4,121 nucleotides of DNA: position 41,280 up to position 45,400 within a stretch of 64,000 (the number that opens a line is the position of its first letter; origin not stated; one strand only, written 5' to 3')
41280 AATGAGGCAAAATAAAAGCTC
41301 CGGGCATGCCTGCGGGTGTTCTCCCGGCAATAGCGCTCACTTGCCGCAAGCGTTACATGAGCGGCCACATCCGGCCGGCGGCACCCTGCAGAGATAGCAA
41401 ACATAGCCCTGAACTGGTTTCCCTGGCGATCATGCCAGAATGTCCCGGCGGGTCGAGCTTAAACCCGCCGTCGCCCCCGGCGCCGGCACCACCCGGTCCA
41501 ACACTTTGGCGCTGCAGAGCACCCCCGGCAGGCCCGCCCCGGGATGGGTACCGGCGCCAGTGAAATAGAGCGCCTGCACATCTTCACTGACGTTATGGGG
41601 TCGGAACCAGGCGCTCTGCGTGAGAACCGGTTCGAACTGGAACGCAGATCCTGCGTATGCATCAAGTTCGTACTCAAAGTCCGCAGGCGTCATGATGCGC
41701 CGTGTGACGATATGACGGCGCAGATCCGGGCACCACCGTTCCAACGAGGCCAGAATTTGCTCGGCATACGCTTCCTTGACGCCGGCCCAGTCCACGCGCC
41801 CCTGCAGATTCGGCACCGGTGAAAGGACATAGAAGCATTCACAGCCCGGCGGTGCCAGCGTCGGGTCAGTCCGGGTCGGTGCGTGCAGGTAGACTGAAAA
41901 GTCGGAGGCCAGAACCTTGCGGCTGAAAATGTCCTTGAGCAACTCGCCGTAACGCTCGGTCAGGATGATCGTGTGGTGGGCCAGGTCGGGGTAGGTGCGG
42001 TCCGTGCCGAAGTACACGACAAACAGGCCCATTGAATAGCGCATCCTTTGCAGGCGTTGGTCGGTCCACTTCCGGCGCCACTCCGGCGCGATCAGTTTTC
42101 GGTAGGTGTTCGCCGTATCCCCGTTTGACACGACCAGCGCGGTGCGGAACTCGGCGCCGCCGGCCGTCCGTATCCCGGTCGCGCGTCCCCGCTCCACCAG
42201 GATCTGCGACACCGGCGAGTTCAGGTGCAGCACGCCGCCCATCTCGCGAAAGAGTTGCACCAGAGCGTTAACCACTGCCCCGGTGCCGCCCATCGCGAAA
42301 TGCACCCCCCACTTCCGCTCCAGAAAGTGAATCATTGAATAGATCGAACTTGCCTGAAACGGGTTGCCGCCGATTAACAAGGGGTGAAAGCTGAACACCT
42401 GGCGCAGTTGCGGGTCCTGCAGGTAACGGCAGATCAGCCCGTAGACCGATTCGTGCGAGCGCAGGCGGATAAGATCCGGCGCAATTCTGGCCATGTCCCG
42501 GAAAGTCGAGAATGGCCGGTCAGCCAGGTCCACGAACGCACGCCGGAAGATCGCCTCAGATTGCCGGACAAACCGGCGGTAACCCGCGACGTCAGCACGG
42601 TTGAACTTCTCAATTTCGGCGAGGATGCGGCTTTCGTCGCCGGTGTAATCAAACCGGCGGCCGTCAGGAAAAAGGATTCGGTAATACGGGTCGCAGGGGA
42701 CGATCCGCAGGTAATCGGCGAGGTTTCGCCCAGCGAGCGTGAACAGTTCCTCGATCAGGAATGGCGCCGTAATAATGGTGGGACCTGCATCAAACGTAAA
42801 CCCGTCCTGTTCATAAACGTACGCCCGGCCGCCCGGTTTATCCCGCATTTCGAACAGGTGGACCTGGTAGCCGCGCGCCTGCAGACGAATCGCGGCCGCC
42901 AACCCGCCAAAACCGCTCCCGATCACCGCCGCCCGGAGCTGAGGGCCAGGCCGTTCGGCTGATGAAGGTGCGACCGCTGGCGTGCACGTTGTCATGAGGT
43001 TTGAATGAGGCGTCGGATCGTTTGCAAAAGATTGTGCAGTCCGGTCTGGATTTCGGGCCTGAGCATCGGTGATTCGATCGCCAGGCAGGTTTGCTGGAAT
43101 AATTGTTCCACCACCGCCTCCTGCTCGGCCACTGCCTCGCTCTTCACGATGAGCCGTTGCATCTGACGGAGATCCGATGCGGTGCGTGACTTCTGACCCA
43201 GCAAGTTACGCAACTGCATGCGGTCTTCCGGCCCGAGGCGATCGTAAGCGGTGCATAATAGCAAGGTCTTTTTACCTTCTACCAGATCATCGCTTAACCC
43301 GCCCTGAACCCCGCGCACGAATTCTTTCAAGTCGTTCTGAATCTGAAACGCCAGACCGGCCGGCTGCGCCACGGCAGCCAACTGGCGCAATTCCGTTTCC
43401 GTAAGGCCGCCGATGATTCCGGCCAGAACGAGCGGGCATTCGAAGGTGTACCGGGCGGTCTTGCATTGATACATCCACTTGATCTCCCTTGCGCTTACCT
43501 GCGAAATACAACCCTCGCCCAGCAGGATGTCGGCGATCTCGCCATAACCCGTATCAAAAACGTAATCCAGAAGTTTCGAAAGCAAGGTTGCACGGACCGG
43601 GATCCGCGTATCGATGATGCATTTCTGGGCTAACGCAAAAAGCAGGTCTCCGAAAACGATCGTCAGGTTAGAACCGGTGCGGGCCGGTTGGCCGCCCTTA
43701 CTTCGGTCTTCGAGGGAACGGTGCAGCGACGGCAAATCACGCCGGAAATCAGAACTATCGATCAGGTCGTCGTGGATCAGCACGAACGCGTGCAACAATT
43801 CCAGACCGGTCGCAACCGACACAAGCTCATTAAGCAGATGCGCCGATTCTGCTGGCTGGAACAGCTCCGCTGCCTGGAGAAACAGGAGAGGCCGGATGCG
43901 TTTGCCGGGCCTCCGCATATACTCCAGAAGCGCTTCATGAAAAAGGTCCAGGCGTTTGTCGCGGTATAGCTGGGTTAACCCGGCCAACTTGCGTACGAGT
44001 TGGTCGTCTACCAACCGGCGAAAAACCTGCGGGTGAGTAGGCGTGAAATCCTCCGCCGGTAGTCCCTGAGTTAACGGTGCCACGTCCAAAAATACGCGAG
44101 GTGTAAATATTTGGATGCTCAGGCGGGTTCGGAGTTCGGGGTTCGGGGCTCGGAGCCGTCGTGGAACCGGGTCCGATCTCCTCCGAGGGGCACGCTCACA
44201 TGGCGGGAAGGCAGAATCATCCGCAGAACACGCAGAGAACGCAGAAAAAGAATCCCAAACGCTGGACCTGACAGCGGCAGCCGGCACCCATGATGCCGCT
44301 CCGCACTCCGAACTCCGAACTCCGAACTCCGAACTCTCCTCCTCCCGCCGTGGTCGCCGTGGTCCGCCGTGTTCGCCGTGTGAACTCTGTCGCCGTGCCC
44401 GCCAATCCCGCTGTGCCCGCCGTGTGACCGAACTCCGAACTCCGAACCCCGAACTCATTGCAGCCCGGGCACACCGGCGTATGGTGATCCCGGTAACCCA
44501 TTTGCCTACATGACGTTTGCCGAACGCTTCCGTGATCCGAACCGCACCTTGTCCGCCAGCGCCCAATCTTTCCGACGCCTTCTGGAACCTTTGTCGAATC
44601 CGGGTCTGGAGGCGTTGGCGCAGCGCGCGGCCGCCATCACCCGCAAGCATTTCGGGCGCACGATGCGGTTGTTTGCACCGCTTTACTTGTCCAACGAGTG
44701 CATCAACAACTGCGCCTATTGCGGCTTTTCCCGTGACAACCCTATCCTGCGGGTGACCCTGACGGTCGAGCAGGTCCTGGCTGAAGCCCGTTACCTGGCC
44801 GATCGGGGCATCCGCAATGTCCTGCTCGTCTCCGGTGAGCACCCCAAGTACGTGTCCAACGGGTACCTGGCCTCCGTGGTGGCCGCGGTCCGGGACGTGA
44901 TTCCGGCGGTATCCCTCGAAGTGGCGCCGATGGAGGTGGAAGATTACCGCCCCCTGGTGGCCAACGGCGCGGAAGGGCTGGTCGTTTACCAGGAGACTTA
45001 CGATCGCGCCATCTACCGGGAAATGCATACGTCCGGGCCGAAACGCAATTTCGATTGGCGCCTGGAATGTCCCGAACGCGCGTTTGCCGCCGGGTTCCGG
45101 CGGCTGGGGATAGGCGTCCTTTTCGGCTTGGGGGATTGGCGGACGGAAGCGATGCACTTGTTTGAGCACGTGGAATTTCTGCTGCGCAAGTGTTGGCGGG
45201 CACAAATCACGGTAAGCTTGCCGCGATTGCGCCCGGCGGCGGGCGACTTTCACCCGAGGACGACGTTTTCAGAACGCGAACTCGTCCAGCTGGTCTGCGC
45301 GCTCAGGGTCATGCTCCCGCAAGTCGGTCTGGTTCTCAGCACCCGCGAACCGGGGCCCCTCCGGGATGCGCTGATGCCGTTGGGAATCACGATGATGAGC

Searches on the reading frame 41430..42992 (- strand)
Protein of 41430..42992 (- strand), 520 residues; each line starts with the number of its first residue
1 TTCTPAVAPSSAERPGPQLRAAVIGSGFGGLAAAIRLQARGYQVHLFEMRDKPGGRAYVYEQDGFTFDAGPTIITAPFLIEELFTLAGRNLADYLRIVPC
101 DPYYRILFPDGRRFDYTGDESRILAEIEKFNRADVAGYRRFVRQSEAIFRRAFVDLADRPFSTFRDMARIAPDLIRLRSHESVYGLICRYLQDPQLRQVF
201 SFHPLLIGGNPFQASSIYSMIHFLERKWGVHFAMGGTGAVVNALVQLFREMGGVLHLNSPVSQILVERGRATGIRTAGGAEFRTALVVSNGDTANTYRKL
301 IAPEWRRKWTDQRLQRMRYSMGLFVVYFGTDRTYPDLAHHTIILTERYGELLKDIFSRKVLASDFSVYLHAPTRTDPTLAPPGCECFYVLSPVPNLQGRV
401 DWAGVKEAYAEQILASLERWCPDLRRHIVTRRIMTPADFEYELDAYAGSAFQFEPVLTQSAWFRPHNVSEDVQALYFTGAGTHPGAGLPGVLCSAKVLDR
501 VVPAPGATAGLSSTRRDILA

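Call 65: search_protein_families(library=pfam, proteins=[window:41430-42992:-], max_evalue=0.0001)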
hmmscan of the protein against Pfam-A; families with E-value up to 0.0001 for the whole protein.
window:41430-42992:- (520 aa): 6 families
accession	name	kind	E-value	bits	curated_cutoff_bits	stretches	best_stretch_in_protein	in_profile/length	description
PF01593.30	Amino_oxidase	-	1.2e-43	150.5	19.8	1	29-495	2-435/443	Flavin containing amine oxidoreductase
PF13450.12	NAD_binding_8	-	2.5e-16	60.1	21.9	1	23-76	1-54/68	NAD(P)-binding Rossmann-like domain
PF01266.30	DAO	-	8.7e-11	42.4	27.9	1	21-55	2-37/353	FAD dependent oxidoreductase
PF00890.30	FAD_binding_2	-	2.8e-06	27.3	20.4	0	22-52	3-33/414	FAD binding domain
PF00070.33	Pyr_redox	-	3.1e-05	24.8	22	0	20-54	1-35/82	Pyridine nucleotide-disulphide oxidoreductase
PF03486.20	HI0933_like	-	3.4e-05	23.8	50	0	21-54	3-36/244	HI0933-like protein Rossmann domain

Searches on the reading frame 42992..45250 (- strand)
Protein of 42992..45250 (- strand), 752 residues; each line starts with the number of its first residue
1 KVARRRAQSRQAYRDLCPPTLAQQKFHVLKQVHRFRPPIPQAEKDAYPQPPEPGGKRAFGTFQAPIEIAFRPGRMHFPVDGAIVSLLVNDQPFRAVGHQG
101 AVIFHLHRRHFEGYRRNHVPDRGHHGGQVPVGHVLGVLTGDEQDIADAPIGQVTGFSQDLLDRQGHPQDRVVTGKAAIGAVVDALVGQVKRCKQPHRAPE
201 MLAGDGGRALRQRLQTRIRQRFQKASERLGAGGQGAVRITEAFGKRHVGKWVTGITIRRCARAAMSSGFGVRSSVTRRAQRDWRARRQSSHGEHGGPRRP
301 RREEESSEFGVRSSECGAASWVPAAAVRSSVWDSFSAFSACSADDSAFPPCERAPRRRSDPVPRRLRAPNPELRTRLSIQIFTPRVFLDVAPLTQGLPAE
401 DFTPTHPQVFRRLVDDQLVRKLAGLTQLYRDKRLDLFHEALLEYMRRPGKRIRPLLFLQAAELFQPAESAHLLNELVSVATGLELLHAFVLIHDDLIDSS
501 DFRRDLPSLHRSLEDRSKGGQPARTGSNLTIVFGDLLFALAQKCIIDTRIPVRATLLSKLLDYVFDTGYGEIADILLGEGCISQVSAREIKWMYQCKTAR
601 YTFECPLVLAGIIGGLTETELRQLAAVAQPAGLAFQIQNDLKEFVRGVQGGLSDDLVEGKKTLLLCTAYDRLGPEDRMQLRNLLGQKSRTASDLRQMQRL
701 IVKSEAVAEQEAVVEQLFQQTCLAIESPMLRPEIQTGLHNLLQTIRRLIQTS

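Call 65: search_protein_families(library=pfam, proteins=[window:42992-45250:-], max_evalue=0.0001)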
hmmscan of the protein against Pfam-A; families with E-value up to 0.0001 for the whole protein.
window:42992-45250:- (752 aa): 1 family
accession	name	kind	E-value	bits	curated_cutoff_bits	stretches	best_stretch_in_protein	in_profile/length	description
PF00348.22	polyprenyl_synt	-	9e-42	143.4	27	1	438-699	5-249/251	Polyprenyl synthetase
